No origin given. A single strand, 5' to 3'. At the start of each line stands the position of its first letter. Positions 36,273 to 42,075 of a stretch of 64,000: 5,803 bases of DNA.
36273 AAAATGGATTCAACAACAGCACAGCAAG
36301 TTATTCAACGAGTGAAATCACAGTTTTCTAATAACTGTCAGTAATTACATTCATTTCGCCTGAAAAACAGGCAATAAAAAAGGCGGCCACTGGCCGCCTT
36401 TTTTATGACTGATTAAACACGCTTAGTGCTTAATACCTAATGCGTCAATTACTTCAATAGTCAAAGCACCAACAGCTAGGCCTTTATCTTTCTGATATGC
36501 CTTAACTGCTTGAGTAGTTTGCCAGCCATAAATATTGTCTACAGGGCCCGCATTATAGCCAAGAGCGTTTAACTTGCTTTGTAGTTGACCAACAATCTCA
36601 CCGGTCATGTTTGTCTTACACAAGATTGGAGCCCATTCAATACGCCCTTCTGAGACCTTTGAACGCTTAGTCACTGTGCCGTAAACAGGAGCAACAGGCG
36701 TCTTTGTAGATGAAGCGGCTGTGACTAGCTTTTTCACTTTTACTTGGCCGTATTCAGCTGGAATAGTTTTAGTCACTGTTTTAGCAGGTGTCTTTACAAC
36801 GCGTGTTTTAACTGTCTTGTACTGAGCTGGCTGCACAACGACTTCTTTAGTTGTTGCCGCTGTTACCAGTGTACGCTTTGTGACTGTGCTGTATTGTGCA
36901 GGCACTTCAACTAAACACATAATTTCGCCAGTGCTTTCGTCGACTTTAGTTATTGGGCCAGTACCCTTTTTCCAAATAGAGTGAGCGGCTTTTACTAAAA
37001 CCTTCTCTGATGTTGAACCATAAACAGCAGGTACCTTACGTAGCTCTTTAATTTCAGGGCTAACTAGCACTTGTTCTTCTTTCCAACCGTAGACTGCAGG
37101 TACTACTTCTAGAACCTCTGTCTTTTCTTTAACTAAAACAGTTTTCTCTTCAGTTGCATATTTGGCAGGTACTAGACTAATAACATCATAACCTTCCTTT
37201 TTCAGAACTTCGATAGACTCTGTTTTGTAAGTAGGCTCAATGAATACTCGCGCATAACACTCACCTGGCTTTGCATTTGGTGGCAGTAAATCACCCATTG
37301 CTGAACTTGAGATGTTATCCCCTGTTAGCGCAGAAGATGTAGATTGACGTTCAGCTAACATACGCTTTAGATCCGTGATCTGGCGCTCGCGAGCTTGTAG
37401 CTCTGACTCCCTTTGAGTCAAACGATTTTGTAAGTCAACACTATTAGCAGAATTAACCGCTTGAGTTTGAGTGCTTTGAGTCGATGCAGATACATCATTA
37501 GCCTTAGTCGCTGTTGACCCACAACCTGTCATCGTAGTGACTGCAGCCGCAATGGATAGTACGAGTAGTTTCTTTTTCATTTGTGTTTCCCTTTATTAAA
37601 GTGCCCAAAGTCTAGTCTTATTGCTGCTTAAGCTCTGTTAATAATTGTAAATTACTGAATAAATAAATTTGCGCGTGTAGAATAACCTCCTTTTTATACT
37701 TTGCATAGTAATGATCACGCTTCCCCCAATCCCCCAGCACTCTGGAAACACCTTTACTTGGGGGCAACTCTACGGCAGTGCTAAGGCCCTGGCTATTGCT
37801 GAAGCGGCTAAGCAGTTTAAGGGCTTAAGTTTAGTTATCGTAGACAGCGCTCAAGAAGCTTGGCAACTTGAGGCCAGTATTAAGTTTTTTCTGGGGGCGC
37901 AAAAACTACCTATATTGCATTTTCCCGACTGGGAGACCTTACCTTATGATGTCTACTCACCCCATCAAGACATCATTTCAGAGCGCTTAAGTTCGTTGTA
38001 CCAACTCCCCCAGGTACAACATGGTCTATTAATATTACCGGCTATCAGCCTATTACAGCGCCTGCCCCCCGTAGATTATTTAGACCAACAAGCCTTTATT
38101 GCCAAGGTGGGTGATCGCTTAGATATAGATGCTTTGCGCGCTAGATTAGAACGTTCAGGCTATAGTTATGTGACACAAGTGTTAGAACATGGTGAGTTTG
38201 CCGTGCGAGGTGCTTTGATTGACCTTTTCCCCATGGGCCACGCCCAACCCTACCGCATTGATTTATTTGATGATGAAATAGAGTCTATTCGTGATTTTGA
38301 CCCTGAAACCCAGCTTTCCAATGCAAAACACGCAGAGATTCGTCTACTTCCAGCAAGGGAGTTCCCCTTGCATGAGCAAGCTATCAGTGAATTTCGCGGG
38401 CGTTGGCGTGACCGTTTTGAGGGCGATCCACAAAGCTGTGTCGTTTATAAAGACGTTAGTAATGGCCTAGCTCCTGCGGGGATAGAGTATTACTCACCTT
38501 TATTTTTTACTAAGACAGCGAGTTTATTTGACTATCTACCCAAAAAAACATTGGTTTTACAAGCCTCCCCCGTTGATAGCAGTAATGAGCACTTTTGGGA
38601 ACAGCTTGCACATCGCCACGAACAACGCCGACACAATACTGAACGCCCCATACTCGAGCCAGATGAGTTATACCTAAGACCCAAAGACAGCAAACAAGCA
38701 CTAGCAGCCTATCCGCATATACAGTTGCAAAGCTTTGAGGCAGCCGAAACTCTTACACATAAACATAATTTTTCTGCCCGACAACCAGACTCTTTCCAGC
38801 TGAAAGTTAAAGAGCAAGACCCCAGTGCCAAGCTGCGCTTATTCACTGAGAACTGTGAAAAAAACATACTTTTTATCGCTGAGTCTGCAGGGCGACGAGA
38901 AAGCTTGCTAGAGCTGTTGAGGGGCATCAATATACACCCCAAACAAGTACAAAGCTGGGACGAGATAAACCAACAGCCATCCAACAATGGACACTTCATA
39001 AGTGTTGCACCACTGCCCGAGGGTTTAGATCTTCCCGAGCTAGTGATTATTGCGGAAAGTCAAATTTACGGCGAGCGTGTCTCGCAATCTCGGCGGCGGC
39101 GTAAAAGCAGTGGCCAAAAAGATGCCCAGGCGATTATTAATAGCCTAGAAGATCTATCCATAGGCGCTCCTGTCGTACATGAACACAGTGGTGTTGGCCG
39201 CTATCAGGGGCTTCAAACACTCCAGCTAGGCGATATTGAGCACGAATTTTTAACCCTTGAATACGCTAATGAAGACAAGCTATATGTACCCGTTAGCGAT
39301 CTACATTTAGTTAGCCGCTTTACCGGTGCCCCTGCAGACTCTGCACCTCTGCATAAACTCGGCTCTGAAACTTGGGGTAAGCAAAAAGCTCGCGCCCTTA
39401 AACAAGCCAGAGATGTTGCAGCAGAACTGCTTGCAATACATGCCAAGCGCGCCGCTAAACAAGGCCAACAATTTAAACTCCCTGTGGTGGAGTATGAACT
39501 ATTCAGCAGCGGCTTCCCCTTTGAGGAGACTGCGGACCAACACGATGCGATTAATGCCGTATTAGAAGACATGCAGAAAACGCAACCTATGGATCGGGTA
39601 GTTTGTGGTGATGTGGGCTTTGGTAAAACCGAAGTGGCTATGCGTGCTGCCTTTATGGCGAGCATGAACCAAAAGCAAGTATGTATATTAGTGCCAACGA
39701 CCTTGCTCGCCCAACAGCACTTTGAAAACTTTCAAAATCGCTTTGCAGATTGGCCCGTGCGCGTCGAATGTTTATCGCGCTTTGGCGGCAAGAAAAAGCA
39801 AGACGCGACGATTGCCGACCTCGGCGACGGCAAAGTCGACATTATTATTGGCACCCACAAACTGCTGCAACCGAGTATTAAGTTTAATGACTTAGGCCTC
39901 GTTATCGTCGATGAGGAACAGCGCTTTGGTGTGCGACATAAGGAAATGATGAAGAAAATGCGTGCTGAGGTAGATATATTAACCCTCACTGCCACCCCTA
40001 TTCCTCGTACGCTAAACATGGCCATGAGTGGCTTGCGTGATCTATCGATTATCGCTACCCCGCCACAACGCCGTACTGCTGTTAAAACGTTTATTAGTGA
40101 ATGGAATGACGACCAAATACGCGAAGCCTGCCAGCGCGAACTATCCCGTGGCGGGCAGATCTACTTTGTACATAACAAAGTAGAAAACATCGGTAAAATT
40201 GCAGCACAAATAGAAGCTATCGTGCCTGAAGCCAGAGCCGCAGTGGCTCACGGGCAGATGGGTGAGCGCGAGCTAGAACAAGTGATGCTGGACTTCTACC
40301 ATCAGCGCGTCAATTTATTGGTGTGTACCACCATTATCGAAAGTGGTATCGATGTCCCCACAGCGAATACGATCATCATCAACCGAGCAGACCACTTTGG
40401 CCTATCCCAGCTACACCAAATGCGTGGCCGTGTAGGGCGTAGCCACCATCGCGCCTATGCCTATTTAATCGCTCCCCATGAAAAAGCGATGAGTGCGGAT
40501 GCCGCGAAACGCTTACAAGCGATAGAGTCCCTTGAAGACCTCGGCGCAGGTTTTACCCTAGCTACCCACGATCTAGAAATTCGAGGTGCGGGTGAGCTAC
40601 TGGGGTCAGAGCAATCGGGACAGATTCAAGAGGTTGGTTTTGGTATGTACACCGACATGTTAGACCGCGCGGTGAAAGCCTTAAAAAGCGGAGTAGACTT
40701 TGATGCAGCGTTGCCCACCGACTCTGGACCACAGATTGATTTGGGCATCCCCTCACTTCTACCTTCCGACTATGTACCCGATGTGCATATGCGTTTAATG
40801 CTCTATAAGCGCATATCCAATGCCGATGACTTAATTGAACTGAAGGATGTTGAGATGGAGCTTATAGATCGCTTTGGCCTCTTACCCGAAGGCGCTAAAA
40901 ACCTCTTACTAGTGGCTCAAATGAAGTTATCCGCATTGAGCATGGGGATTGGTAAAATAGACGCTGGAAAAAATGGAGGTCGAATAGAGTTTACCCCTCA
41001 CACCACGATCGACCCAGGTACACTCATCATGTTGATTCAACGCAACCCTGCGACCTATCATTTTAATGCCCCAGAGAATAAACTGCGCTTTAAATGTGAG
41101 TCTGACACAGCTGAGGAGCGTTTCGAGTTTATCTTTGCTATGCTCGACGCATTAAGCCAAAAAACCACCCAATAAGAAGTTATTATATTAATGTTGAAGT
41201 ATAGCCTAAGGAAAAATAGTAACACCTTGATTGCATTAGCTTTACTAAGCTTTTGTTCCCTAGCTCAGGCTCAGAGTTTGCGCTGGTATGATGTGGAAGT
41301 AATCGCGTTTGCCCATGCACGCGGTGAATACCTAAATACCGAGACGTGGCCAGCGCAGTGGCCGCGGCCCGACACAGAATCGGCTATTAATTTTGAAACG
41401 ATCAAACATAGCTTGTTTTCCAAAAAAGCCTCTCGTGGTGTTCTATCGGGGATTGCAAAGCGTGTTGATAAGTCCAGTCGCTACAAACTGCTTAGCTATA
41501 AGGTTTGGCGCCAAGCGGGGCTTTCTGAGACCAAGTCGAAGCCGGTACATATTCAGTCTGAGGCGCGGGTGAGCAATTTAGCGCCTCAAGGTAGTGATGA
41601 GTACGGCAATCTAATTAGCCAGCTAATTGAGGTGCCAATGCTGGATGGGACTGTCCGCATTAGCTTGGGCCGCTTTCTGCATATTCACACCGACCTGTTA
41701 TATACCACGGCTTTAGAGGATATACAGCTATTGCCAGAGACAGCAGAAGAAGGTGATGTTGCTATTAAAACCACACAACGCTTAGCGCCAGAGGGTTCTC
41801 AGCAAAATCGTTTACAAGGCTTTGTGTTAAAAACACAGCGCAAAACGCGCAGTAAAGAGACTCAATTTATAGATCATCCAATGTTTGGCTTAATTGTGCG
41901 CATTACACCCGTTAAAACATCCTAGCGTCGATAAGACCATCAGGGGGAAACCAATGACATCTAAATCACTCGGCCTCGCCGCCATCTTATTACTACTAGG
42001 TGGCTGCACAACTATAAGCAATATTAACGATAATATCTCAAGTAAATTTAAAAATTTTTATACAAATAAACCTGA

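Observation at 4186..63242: Hyper-abundant word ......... (extended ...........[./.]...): candidate DNA-uptake-sequence-like signal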

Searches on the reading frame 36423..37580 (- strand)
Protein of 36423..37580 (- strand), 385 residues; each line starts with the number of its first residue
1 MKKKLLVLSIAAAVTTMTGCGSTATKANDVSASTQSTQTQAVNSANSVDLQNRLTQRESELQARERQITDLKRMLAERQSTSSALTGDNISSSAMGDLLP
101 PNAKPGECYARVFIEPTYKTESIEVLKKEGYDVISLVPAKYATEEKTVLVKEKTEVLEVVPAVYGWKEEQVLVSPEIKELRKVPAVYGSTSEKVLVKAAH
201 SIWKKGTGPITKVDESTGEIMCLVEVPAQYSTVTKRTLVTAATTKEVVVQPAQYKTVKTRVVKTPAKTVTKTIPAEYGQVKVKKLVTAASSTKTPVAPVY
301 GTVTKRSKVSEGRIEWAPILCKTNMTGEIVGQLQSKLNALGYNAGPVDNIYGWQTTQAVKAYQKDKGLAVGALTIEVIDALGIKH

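Call 49: search_protein_families(library=pfam, proteins=[window:36423-37580:-], max_evalue=0.0001)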
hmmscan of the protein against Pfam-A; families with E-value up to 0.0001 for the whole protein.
window:36423-37580:- (385 aa): 1 family
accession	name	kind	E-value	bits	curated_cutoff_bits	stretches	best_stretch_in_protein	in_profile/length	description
PF01471.23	PG_binding_1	-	4.4e-14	52.9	23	1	326-381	1-57/57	Putative peptidoglycan binding domain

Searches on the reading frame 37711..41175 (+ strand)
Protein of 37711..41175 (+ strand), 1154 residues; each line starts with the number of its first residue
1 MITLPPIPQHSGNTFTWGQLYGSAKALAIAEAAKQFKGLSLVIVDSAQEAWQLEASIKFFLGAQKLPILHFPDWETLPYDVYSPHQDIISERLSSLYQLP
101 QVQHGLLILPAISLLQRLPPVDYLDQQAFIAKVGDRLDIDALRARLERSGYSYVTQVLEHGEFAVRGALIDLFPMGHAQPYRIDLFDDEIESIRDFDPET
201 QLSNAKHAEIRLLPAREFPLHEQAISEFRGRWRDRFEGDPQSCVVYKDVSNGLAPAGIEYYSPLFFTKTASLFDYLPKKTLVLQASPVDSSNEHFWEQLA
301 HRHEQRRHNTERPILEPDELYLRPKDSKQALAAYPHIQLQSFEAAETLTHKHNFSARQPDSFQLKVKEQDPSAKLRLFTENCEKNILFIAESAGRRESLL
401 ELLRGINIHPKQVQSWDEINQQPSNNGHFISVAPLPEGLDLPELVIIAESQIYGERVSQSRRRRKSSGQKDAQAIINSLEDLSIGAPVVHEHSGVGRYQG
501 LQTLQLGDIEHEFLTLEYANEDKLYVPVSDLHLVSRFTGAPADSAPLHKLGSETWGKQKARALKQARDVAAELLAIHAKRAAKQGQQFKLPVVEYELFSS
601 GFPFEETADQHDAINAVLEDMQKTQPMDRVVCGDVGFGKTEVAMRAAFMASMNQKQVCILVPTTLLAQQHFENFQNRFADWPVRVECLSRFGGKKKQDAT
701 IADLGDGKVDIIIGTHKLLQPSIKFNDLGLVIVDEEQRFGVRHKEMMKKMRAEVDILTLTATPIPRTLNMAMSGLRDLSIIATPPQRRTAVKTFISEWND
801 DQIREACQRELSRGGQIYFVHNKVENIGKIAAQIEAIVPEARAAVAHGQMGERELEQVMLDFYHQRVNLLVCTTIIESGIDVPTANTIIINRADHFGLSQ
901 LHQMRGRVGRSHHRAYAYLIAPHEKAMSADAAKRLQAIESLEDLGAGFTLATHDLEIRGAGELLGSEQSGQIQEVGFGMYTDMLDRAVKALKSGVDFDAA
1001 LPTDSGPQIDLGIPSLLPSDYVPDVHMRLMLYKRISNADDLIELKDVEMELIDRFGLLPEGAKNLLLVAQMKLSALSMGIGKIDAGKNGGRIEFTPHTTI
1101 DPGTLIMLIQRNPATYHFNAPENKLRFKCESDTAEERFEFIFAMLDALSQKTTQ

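Call 10: find_homologous_proteins(query=window:37711-41175:+, max_evalue=1e-50)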
Query window:37711-41175:+ (1154 aa): 8000 proteins with E <= 1e-50 among 8000 candidates; the best 120 are listed.
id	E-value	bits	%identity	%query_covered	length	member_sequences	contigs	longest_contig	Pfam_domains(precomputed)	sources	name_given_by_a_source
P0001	0.0e+0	2449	93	100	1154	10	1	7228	PF21132.3,PF02559.23,PF00270.36,PF17757.7,PF03461.21,PF00271.38,PF04851.22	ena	-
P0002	0.0e+0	2403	91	100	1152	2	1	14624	PF21132.3,PF02559.23,PF00270.36,PF17757.7,PF03461.21,PF00271.38,PF04851.22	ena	-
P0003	0.0e+0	2208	84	100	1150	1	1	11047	PF21132.3,PF02559.23,PF00270.36,PF17757.7,PF03461.21,PF00271.38,PF04851.22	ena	-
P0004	0.0e+0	2113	80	100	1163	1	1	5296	PF21132.3,PF02559.23,PF00270.36,PF17757.7,PF03461.21,PF00271.38,PF04851.22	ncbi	-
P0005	0.0e+0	2058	77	100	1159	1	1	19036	PF21132.3,PF02559.23,PF00270.36,PF17757.7,PF03461.21,PF00271.38,PF04851.22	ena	-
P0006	0.0e+0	2007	76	100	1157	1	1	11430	PF21132.3,PF02559.23,PF00270.36,PF17757.7,PF03461.21,PF00271.38,PF04851.22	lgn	-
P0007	0.0e+0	1862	71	99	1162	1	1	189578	PF21132.3,PF02559.23,PF00270.36,PF14814.12,PF17757.7,PF03461.21,PF00271.38,PF04851.22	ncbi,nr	ncbi:transcription-repair coupling factor [gamma proteobacterium HTCC5015]|nr:transcription-repair c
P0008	0.0e+0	1801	69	100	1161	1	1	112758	PF21132.3,PF02559.23,PF00270.36,PF14814.12,PF17757.7,PF03461.21,PF00271.38,PF04851.22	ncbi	ncbi:MAG: transcription-repair coupling factor [Pseudomonadota bacterium]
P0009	0.0e+0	1682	65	100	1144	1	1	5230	PF21132.3,PF02559.23,PF00270.36,PF17757.7,PF03461.21,PF00271.38,PF04851.22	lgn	-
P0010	0.0e+0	1492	60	99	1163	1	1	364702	PF21132.3,PF02559.23,PF00270.36,PF17757.7,PF03461.21,PF00271.38,PF04851.22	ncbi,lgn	-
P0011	0.0e+0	1492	59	98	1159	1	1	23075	PF21132.3,PF02559.23,PF00270.36,PF17757.7,PF03461.21,PF00271.38,PF04851.22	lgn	-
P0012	0.0e+0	1483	59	98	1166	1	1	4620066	PF21132.3,PF02559.23,PF00270.36,PF17757.7,PF03461.21,PF00271.38,PF04851.22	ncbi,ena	-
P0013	0.0e+0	1482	58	99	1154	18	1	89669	PF21132.3,PF02559.23,PF00270.36,PF17757.7,PF03461.21,PF00271.38,PF04851.22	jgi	jgi:transcription-repair coupling factor (superfamily II helicase)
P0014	0.0e+0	1480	59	100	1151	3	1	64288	PF21132.3,PF02559.23,PF00270.36,PF17757.7,PF03461.21,PF00271.38,PF04851.22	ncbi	ncbi:MAG TPA: transcription-repair coupling factor [Gammaproteobacteria bacterium]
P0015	0.0e+0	1480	57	99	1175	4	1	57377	PF21132.3,PF02559.23,PF00270.36,PF17757.7,PF03461.21,PF00271.38,PF04851.22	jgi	jgi:transcription-repair coupling factor (superfamily II helicase)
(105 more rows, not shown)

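Call 12: find_encoding_contigs(protein=P0007, flank=10000, max_places=2)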
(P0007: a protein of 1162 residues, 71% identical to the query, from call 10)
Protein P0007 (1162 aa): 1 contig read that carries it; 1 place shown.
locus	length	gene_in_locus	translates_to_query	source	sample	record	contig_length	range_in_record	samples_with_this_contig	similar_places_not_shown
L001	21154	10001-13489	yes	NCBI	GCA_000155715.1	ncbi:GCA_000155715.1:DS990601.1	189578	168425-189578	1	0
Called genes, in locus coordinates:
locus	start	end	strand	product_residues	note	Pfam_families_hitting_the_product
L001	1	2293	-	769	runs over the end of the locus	PF13567:DUF4131, PF03772:Competence, PF00753:Lactamase_B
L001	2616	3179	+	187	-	PF09835:DUF2062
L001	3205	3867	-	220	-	PF00005:ABC_tran, PF02463:SMC_N (faint), PF13304:AAA_21 (faint)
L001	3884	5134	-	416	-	PF12704:MacB_PCD, PF02687:FtsX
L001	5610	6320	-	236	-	PF17746:SfsA_N, PF03749:SfsA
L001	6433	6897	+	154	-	-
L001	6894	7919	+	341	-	PF04371:PAD_porph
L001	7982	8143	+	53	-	-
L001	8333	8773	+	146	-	PF00258:Flavodoxin_1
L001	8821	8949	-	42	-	-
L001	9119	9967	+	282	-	PF00795:CN_hydrolase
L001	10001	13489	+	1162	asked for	PF14814:UB2H (faint), PF17757:UvrB_inter, PF21132:MFD_D3, PF02559:CarD_TRCF_RID, PF00270:DEAD, PF04851:ResIII, PF00271:Helicase_C, PF03461:TRCF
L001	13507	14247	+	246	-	PF10972:CsiV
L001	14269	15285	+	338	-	-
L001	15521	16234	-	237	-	PF01863:YgjP-like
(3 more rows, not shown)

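Call 13: find_encoding_contigs(protein=P0002, flank=10000, max_places=2)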
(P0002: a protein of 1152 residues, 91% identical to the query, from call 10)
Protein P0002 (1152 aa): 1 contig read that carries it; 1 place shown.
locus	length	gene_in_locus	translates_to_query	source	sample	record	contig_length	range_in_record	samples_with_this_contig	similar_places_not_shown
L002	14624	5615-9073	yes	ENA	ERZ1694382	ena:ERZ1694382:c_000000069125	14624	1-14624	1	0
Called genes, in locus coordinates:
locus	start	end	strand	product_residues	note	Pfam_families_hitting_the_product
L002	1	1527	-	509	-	?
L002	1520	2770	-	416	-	-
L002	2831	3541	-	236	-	-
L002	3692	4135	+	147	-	-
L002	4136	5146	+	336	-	PF04371:PAD_porph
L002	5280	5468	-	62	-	PF01471:PG_binding_1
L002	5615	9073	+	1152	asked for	PF17757:UvrB_inter, PF21132:MFD_D3, PF02559:CarD_TRCF_RID, PF00270:DEAD, PF04851:ResIII, PF00271:Helicase_C, PF03461:TRCF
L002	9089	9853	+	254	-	PF10972:CsiV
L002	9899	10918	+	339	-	-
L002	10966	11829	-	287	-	PF16331:TolA_bind_tri, PF14559:TPR_19 (faint), PF13428:TPR_14 (faint), PF07719:TPR_2 (faint), PF00515:TPR_1 (faint), PF13432:TPR_16 (weak), PF13525:YfiO (weak), PF13174:TPR_6 (weak)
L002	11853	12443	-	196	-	PF00691:OmpA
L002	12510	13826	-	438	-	PF04052:TolB_N, PF26550:Tricorn_2nd, PF26550:Tricorn_2nd, PF00930:DPPIV_N, PF07676:PD40, PF26549:Tricorn_N, PF07676:PD40, PF26549:Tricorn_N, +3 more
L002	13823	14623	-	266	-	?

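Call 14: find_encoding_contigs(protein=P0005, flank=10000, max_places=2)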
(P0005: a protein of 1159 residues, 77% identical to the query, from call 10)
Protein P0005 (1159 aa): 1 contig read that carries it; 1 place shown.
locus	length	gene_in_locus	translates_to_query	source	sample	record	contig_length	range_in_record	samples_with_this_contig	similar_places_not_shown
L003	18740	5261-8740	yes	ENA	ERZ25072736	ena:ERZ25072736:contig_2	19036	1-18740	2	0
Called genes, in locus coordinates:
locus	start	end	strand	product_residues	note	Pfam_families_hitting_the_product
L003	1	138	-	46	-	?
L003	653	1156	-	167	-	PF03167:UDG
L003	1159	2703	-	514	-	PF00682:HMGL-like, PF22617:HCS_D2, PF08502:LeuA_dimer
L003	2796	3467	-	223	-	PF00005:ABC_tran, PF02463:SMC_N, PF13304:AAA_21 (faint)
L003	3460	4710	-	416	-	PF12704:MacB_PCD, PF02687:FtsX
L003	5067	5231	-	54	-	-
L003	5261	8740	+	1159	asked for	PF17757:UvrB_inter, PF21132:MFD_D3, PF02559:CarD_TRCF_RID, PF00270:DEAD, PF04851:ResIII, PF00271:Helicase_C, PF03461:TRCF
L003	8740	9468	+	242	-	PF10972:CsiV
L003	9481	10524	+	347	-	-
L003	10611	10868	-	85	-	PF03937:Sdh5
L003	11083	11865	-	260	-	PF13085:Fer2_3, PF13237:Fer4_10, PF13183:Fer4_8, PF13534:Fer4_17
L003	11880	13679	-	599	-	PF00890:FAD_binding_2, PF01946:Thi4 (faint), PF07992:Pyr_redox_2 (faint), PF02910:Succ_DH_flav_C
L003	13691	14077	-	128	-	PF01127:Sdh_cyt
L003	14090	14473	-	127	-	PF01127:Sdh_cyt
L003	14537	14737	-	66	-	PF07896:DUF1674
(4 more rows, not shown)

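Call 40: find_encoding_contigs(protein=P0003, flank=10000, max_places=1)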
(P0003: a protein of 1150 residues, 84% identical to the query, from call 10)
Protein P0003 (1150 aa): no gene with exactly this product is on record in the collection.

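Call 41: find_encoding_contigs(protein=P0006, flank=10000, max_places=1)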
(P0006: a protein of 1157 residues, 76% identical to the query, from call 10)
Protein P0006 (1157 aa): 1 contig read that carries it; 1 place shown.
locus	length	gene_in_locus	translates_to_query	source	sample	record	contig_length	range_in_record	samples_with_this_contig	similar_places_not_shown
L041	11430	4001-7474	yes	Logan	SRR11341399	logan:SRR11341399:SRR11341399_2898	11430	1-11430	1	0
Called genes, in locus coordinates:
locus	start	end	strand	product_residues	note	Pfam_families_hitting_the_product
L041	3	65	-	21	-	?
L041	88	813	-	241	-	PF17746:SfsA_N, PF03749:SfsA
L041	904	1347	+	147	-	-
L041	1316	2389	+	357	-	PF04371:PAD_porph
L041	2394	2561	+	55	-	-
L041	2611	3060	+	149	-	PF00258:Flavodoxin_1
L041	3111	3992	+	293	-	PF00795:CN_hydrolase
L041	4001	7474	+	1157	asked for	PF17757:UvrB_inter, PF21132:MFD_D3, PF02559:CarD_TRCF_RID, PF00270:DEAD, PF04851:ResIII, PF00271:Helicase_C, PF03461:TRCF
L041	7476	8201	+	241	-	PF10972:CsiV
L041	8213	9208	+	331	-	-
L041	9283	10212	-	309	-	PF02558:ApbA, PF08546:ApbA_C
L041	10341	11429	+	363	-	?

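Call 42: find_encoding_contigs(protein=P0008, flank=10000, max_places=1)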
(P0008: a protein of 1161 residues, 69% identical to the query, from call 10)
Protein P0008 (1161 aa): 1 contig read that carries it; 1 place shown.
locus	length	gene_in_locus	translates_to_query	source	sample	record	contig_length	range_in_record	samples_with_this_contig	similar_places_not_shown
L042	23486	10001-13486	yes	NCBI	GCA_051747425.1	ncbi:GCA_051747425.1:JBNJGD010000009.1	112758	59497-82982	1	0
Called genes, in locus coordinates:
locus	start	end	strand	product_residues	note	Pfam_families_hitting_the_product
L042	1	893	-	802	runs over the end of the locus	PF13567:DUF4131, PF03772:Competence, PF00753:Lactamase_B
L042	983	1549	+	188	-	PF09835:DUF2062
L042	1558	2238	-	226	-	PF00005:ABC_tran, PF02463:SMC_N (faint), PF13304:AAA_21 (faint)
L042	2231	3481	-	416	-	PF12704:MacB_PCD, PF02687:FtsX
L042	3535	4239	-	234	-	PF17746:SfsA_N, PF03749:SfsA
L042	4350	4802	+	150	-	-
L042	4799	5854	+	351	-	PF04371:PAD_porph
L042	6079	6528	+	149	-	PF00258:Flavodoxin_1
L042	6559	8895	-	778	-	-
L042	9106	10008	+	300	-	PF00795:CN_hydrolase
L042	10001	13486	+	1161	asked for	PF14814:UB2H (faint), PF17757:UvrB_inter, PF21132:MFD_D3, PF02559:CarD_TRCF_RID, PF00270:DEAD, PF04851:ResIII, PF00271:Helicase_C, PF03461:TRCF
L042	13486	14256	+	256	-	PF10972:CsiV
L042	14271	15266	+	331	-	-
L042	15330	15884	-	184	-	PF02630:SCO1-SenC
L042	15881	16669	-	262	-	PF03781:FGE-sulfatase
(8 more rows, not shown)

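Call 57: find_encoding_contigs(protein=P0004, flank=10000, max_places=1)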
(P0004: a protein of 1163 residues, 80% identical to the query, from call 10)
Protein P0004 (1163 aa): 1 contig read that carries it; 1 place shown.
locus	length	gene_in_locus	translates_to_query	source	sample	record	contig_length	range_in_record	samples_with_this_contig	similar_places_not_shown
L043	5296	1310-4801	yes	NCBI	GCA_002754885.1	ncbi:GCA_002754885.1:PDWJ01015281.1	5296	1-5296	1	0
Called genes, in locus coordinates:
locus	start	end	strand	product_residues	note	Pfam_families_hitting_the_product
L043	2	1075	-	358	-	?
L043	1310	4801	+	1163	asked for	PF17757:UvrB_inter, PF21132:MFD_D3, PF02559:CarD_TRCF_RID, PF04851:ResIII, PF00270:DEAD, PF00271:Helicase_C, PF03461:TRCF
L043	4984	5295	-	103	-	?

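Call 58: find_encoding_contigs(protein=P0001, flank=10000, max_places=1)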
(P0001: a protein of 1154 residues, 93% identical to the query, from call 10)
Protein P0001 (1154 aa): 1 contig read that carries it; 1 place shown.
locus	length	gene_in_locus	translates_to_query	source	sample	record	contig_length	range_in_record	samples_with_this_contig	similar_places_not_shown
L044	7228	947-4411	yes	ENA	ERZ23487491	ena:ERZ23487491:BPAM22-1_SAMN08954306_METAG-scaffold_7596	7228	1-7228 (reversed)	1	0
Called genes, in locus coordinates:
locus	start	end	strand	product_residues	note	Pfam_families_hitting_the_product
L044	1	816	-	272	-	?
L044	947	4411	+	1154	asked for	PF17757:UvrB_inter, PF21132:MFD_D3, PF02559:CarD_TRCF_RID, PF00270:DEAD, PF04851:ResIII, PF00271:Helicase_C, PF03461:TRCF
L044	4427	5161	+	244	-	PF10972:CsiV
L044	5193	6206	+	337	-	-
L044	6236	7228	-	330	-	?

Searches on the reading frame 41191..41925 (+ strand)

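Call 49: search_protein_families(library=pfam, proteins=[window:41191-41925:+], max_evalue=0.0001)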
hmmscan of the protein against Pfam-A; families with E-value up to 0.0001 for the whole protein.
window:41191-41925:+ (244 aa): 1 family
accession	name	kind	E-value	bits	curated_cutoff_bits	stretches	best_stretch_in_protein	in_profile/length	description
PF10972.13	CsiV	-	2.5e-32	113.2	27.4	1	14-241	2-230/230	Peptidoglycan-binding protein, CsiV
